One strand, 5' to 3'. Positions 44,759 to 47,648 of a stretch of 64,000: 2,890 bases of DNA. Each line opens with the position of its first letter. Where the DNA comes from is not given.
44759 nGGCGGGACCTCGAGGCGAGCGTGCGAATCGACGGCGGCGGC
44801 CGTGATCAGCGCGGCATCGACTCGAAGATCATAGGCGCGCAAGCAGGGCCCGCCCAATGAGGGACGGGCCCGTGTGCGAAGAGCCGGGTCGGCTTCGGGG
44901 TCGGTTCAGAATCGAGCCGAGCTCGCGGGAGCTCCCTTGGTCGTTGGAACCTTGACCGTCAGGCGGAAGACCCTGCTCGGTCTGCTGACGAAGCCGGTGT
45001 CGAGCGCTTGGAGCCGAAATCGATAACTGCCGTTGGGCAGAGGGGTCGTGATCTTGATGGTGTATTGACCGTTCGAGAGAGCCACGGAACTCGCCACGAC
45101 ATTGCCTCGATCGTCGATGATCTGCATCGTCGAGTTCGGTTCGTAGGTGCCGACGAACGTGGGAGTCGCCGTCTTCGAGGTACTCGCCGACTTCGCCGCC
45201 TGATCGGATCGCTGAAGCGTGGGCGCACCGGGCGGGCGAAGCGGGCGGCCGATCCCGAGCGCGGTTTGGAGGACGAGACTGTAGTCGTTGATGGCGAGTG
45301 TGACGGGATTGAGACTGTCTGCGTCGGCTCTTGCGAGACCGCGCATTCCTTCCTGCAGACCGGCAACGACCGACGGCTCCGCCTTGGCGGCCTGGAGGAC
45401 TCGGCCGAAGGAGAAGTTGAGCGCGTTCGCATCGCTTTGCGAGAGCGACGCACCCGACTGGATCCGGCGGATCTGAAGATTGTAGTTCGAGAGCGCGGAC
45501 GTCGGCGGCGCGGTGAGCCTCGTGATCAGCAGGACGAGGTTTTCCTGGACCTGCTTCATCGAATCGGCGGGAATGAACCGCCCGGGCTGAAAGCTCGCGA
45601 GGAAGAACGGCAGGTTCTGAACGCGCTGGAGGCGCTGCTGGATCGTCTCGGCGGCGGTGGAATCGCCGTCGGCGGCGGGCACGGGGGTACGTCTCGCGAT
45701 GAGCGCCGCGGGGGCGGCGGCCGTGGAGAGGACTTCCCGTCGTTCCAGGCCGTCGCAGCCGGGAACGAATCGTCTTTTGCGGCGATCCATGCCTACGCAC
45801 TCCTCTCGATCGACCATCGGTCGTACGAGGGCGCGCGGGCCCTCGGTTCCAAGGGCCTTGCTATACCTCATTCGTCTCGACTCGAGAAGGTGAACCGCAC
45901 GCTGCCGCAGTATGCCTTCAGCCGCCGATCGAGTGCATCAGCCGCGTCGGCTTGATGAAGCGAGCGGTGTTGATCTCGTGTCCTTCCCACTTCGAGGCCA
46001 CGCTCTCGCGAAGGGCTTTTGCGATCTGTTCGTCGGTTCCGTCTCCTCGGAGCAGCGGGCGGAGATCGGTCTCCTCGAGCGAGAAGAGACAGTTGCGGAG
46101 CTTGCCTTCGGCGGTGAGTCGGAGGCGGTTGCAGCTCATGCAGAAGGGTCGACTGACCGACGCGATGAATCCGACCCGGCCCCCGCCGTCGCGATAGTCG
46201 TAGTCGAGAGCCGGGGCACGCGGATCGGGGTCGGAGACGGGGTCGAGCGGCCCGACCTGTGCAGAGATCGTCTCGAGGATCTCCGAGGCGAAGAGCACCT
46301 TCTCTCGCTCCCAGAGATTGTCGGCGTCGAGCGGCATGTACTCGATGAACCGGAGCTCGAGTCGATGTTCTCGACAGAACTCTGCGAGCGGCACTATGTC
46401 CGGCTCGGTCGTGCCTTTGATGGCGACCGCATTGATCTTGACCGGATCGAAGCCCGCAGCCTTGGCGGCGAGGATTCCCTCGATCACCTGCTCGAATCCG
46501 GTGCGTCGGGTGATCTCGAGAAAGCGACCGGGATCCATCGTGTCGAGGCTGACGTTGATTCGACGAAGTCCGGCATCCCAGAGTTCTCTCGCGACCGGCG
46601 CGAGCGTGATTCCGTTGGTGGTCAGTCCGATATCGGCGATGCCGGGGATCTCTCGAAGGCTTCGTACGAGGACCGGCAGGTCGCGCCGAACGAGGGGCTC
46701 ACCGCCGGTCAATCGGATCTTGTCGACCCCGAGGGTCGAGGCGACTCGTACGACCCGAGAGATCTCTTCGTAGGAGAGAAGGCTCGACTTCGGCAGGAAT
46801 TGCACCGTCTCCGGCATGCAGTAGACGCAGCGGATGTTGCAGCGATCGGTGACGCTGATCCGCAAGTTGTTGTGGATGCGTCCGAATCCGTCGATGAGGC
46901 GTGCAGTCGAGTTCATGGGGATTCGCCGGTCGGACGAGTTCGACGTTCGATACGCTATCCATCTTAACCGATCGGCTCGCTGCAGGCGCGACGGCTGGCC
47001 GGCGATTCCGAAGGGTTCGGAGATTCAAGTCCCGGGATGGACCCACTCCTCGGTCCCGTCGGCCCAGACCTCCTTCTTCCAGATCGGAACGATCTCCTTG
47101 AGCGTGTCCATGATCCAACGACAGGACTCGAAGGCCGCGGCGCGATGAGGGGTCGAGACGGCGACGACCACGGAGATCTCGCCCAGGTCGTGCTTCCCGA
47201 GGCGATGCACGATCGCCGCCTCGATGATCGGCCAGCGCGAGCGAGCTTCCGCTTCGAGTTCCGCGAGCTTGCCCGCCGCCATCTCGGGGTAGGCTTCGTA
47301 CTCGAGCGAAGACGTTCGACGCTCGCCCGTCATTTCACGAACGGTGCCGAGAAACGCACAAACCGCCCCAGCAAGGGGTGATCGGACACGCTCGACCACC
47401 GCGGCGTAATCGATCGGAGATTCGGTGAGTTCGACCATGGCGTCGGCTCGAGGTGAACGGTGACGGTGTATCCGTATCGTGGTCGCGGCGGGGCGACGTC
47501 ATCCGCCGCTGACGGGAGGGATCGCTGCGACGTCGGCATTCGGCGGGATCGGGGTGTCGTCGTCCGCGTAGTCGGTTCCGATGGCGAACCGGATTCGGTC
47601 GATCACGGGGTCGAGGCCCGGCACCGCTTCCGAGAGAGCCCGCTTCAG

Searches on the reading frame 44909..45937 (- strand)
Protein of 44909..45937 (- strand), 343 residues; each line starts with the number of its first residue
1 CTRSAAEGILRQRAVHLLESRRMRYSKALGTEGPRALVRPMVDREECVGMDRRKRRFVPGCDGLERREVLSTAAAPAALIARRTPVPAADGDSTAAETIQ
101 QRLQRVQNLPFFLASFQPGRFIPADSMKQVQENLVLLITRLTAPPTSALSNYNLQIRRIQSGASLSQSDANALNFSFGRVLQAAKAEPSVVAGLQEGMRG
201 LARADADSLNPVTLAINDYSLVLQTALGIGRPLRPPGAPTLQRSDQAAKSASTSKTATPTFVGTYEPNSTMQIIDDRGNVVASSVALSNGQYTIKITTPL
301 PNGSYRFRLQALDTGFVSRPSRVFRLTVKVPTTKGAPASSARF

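Call 60: search_protein_families(library=pfam, proteins=[window:44909-45937:-], max_evalue=0.0001)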
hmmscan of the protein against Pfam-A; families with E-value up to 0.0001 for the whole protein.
window:44909-45937:- (343 aa): 2 families
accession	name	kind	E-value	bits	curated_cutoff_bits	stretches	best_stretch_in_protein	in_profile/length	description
PF19077.6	Big_13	-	2.1e-06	28.6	27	1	252-316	22-88/102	Bacterial Ig-like domain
PF17936.7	Big_6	-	2.5e-06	28.1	27.6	1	260-304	16-60/83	Bacterial Ig domain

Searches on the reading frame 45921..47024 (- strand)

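Call 60: search_protein_families(library=pfam, proteins=[window:45921-47024:-], max_evalue=0.0001)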
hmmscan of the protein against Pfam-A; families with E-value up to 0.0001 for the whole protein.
window:45921-47024:- (368 aa): 3 families
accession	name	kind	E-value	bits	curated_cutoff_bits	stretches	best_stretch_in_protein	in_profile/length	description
PF06463.18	Mob_synth_C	-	2.5e-35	121.6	37.4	1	223-350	2-127/128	Molybdenum Cofactor Synthesis C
PF04055.27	Radical_SAM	-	6.8e-35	121.1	29.5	1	56-217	1-166/166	Radical SAM superfamily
PF13353.11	Fer4_12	-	8.7e-06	26.5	22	1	60-161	13-114/137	4Fe-4S single cluster domain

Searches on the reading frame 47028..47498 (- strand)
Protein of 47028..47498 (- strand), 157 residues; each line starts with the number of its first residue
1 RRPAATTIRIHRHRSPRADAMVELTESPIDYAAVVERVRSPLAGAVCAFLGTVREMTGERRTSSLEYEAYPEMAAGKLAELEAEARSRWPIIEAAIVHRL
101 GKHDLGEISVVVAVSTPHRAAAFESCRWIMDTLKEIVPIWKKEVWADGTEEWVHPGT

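Call 60: search_protein_families(library=pfam, proteins=[window:47028-47498:-], max_evalue=0.0001)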
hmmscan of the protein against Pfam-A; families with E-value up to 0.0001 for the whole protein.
window:47028-47498:- (157 aa): 1 family
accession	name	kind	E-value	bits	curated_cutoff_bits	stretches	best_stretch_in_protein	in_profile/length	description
PF02391.22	MoaE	-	2.9e-39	134.2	23.4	1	24-135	1-113/114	MoaE protein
